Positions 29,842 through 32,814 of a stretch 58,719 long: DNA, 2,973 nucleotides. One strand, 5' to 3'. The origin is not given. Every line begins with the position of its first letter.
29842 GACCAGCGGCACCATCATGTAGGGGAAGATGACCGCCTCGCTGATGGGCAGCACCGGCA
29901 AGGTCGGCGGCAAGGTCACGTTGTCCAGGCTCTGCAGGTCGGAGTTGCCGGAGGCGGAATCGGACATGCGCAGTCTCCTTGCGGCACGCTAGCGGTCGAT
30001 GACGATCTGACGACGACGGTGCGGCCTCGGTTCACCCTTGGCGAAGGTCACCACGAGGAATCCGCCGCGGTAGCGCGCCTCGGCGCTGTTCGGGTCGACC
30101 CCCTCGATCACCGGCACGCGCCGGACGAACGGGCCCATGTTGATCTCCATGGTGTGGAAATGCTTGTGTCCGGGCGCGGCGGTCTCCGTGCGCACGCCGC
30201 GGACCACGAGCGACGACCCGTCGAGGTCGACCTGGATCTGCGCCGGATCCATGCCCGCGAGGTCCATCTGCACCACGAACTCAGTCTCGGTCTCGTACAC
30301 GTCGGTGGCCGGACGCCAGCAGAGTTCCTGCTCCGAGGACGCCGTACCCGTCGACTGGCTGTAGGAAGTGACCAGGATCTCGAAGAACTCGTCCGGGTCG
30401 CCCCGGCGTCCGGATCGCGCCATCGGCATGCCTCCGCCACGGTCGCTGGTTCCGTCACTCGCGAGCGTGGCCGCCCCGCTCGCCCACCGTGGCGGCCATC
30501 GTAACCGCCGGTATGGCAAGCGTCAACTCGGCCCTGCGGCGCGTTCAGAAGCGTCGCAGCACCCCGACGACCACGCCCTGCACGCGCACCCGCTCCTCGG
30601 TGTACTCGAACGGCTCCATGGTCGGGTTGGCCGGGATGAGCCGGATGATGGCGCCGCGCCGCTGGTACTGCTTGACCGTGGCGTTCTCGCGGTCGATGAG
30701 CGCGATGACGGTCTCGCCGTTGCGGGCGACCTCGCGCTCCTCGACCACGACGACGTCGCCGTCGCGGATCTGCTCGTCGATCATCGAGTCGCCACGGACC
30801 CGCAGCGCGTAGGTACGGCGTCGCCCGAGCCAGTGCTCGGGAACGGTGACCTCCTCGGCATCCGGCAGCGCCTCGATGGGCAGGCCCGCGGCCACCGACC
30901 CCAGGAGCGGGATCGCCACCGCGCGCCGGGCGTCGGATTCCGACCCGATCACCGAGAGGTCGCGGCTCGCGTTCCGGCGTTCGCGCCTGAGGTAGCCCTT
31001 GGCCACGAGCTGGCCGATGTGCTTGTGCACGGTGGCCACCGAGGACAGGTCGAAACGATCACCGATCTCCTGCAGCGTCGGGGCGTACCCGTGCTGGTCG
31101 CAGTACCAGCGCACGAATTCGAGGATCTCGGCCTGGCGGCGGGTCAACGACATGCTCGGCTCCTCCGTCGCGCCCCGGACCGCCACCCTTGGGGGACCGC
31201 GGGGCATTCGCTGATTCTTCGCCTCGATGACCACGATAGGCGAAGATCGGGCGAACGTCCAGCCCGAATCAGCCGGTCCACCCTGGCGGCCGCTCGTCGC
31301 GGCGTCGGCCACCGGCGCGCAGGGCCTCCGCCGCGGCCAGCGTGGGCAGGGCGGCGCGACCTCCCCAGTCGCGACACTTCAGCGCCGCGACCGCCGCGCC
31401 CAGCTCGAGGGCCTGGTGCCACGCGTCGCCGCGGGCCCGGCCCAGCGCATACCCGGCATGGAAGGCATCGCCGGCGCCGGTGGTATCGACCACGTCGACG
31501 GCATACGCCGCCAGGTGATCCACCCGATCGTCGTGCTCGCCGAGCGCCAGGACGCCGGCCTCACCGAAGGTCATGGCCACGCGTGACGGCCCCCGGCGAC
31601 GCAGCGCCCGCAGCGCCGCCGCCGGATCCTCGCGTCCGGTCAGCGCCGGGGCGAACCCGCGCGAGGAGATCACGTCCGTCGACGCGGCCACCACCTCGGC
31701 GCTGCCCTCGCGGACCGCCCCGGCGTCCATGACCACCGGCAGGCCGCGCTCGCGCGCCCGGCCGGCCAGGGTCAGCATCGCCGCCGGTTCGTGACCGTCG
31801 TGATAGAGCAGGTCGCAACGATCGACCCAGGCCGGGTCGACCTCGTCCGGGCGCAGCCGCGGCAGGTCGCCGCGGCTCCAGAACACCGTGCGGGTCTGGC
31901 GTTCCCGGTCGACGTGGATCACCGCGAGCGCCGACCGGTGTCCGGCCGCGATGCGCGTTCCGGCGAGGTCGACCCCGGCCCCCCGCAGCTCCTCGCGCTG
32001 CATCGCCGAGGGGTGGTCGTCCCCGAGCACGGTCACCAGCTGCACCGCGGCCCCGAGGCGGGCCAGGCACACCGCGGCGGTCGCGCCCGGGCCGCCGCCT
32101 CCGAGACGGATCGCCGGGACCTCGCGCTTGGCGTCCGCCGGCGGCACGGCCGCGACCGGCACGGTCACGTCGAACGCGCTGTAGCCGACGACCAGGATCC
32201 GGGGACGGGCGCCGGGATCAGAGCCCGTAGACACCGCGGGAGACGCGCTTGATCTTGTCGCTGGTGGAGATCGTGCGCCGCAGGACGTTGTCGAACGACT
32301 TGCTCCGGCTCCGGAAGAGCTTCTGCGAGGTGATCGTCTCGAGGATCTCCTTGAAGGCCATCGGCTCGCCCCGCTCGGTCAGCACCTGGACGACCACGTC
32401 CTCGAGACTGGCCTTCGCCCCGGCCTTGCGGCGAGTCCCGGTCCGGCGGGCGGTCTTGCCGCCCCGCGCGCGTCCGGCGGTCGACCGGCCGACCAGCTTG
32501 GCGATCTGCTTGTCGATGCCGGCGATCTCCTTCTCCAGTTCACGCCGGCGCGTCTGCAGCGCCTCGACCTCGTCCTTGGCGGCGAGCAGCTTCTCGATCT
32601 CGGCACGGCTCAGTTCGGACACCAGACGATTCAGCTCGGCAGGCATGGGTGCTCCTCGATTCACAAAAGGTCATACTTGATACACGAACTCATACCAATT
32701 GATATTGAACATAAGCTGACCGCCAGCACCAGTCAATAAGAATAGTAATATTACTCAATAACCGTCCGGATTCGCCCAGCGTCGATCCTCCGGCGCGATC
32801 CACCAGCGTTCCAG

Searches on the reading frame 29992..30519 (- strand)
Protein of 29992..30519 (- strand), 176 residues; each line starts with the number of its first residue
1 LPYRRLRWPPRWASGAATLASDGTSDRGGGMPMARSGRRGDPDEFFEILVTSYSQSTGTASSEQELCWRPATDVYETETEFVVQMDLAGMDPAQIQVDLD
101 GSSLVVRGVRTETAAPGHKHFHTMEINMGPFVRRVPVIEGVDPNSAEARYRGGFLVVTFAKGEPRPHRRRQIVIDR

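Call 65: search_protein_families(library=pfam, proteins=[window:29992-30519:-], max_evalue=0.00001)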
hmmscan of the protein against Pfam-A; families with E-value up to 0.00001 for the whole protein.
window:29992-30519:- (176 aa): 1 family
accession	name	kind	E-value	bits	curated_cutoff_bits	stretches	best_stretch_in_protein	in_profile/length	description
PF00011.27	HSP20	-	1.7e-14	54.2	20.8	1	74-174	2-101/102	Hsp20/alpha crystallin family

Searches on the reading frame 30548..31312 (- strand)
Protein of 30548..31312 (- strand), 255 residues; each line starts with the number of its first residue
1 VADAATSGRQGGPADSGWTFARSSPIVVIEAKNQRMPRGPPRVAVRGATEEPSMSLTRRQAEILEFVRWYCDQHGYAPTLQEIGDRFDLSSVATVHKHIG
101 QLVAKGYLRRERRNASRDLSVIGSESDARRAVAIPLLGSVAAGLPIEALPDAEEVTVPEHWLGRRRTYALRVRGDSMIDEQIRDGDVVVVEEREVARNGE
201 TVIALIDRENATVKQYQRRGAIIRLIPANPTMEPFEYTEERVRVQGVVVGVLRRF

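Call 65: search_protein_families(library=pfam, proteins=[window:30548-31312:-], max_evalue=0.00001)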
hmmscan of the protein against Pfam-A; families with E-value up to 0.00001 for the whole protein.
window:30548-31312:- (255 aa): 2 families
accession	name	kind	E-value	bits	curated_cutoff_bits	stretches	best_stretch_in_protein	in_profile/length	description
PF00717.28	Peptidase_S24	-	5.8e-30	103.8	23.3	1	135-249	1-116/116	Peptidase S24-like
PF01726.22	LexA_DNA_bind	-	7.1e-17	61.4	23.7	1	55-112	3-60/65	LexA DNA binding domain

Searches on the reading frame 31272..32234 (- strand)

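Call 65: search_protein_families(library=pfam, proteins=[window:31272-32234:-], max_evalue=0.00001)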
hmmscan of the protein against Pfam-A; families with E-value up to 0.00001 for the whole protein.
window:31272-32234:- (321 aa): 1 family
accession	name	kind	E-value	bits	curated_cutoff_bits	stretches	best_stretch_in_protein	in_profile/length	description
PF00294.29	PfkB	-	1.5e-42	146.4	25.8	1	12-298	3-301/302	pfkB family carbohydrate kinase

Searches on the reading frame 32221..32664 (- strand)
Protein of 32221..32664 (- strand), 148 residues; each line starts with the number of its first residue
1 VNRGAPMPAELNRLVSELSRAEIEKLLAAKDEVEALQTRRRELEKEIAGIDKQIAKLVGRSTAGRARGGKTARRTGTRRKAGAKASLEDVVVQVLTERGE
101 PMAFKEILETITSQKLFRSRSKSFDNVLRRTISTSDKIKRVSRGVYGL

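Call 65: search_protein_families(library=pfam, proteins=[window:32221-32664:-], max_evalue=0.00001)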
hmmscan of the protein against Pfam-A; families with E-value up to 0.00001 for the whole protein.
window:32221-32664:- (148 aa): 1 family
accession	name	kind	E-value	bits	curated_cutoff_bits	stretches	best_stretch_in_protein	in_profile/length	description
PF05066.19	HARE-HTH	-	8e-07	29.8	25.9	1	88-147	4-67/71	HB1, ASXL, restriction endonuclease HTH domain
